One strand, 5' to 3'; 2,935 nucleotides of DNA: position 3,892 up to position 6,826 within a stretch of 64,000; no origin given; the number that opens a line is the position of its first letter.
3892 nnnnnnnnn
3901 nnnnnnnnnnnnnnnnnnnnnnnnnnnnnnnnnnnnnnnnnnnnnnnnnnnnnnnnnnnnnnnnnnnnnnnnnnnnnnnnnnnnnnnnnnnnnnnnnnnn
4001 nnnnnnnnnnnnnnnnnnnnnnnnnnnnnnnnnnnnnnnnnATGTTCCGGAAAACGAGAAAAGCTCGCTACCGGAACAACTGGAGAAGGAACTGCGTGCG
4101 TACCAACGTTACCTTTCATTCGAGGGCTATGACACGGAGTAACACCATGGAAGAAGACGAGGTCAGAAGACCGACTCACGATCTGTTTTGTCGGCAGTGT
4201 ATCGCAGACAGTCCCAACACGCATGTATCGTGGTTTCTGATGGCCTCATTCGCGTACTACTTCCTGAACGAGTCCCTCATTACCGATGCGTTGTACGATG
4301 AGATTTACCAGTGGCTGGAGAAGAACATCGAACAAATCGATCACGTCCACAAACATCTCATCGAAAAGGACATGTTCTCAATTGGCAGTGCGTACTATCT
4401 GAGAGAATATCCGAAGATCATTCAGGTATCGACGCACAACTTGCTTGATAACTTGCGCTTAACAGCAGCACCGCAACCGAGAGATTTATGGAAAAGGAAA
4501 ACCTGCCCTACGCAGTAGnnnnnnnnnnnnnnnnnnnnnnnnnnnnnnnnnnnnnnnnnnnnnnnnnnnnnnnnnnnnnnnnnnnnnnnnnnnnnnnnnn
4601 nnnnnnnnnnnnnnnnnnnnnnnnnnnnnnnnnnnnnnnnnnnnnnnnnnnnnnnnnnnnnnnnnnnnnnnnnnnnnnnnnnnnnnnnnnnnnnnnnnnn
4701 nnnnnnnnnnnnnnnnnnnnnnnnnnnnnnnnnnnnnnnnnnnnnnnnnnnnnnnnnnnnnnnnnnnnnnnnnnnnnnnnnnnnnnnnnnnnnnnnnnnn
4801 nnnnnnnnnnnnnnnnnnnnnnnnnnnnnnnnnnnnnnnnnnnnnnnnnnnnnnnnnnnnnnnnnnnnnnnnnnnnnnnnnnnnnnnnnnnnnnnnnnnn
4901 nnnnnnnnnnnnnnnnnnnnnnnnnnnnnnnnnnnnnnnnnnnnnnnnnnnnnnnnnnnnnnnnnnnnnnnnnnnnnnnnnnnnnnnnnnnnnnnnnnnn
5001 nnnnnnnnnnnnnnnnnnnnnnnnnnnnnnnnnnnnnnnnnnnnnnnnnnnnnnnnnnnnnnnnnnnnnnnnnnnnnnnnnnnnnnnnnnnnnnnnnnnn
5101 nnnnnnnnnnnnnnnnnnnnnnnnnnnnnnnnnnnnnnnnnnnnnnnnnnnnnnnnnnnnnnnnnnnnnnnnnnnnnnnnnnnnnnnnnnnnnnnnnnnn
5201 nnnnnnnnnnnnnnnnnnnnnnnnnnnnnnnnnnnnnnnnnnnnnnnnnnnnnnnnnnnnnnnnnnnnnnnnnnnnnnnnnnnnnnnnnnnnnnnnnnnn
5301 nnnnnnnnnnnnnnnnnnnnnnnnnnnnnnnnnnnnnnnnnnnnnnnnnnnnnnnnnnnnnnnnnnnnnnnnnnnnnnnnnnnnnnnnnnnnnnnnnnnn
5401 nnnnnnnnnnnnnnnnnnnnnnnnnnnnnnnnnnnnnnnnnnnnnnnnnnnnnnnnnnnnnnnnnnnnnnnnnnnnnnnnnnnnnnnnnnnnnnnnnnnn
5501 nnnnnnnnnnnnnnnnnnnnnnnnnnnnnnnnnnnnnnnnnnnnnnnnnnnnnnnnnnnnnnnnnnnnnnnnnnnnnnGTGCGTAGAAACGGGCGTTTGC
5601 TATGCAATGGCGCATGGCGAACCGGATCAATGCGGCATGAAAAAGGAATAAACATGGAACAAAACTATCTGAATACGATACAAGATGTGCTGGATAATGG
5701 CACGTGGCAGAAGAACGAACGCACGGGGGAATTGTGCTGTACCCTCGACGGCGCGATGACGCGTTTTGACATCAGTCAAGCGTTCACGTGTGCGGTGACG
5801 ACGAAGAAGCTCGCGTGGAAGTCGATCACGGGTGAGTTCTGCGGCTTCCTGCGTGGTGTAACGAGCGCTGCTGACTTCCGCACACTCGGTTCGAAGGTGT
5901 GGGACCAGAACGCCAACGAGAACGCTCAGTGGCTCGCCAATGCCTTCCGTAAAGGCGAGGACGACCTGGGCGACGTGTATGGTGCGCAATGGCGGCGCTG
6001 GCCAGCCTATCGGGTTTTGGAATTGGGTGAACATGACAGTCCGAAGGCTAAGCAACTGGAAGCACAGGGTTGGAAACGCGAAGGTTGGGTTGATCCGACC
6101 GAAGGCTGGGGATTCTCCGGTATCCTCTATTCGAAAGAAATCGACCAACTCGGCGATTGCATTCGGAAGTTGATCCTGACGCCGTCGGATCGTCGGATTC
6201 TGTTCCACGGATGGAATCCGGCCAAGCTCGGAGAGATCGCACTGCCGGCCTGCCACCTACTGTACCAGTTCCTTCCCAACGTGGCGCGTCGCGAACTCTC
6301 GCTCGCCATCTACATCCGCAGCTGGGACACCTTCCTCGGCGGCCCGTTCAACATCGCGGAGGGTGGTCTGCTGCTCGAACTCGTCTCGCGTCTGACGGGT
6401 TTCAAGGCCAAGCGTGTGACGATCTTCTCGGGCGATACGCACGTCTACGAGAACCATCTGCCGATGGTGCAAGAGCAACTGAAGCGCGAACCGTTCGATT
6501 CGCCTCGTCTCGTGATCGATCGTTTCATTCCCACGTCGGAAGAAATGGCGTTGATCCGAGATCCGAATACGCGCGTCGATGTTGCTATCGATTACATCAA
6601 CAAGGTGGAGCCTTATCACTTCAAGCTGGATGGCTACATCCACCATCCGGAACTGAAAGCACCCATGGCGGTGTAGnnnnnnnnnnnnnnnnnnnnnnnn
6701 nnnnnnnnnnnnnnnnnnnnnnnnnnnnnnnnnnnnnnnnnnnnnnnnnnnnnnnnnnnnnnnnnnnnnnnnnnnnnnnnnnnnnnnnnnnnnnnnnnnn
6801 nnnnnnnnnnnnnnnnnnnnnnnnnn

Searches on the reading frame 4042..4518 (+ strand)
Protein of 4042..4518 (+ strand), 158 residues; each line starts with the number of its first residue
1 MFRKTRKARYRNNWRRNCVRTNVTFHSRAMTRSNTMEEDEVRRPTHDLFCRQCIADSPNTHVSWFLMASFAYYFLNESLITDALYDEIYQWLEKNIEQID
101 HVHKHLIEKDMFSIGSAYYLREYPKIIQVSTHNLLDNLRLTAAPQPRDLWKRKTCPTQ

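Call 50: search_protein_families(library=pfam, max_evalue=0.001, proteins=[window:4042-4518:+])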
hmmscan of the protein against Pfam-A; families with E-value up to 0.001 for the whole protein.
window:4042-4518:+ (158 aa): 1 family
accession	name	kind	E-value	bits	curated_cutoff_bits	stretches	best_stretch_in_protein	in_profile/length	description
PF22745.1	Nlig-Ia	-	8e-06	26.9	27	1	64-121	12-73/92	DNA ligase-like, N-terminal NAD+-binding domain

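Call 78: search_protein_families(library=ncbifam, max_evalue=0.1, proteins=[window:4042-4518:+])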
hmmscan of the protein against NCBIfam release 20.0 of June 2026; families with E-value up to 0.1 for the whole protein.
window:4042-4518:+ (158 aa): 1 family
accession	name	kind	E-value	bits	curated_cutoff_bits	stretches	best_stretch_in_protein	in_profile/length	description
NF037953.1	frad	subfamily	0.078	11.9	400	1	79-155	199-277/304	septal junction protein FraD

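Call 79: search_protein_families(library=padloc, max_evalue=0.01, proteins=[window:4042-4518:+])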
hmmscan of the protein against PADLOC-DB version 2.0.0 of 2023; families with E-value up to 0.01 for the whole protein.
window:4042-4518:+ (158 aa): 0 families

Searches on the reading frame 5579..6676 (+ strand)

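Call 50: search_protein_families(library=pfam, max_evalue=0.001, proteins=[window:5579-6676:+])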
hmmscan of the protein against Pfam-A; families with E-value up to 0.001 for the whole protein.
window:5579-6676:+ (365 aa): 1 family
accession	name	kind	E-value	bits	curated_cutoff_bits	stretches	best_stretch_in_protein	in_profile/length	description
PF00303.24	Thymidylat_synt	-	9.2e-71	238.5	24.3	1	28-365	1-266/266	Thymidylate synthase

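Call 78: search_protein_families(library=ncbifam, max_evalue=0.1, proteins=[window:5579-6676:+])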
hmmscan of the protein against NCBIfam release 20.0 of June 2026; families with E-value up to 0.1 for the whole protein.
window:5579-6676:+ (365 aa): 8 families
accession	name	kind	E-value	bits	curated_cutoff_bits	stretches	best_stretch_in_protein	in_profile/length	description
NF010393.0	PRK13821.1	equivalog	1e-123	412.5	576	1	28-365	2-323/323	thymidylate synthase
NF002497.0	PRK01827.1-3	equivalog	8.9e-59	199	327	2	185-315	106-234/264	thymidylate synthase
NF002496.0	PRK01827.1-2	equivalog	5.4e-52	176.8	325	3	185-315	160-288/318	thymidylate synthase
TIGR03284.1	thym_sym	equivalog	1.2e-49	169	108.35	2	185-315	138-266/296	thymidylate synthase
NF002498.0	PRK01827.1-4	equivalog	1.6e-49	168.7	427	2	28-142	2-116/283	thymidylate synthase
NF002499.0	PRK01827.1-5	equivalog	1.4e-46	158.9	405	2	185-316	106-235/264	thymidylate synthase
NF002495.0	PRK01827.1-1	equivalog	1.2e-19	70.9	327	1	26-309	4-241/279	thymidylate synthase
TIGR03283.1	thy_syn_methano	equivalog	3.3e-08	33.3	174.55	1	184-295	90-199/201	thymidylate synthase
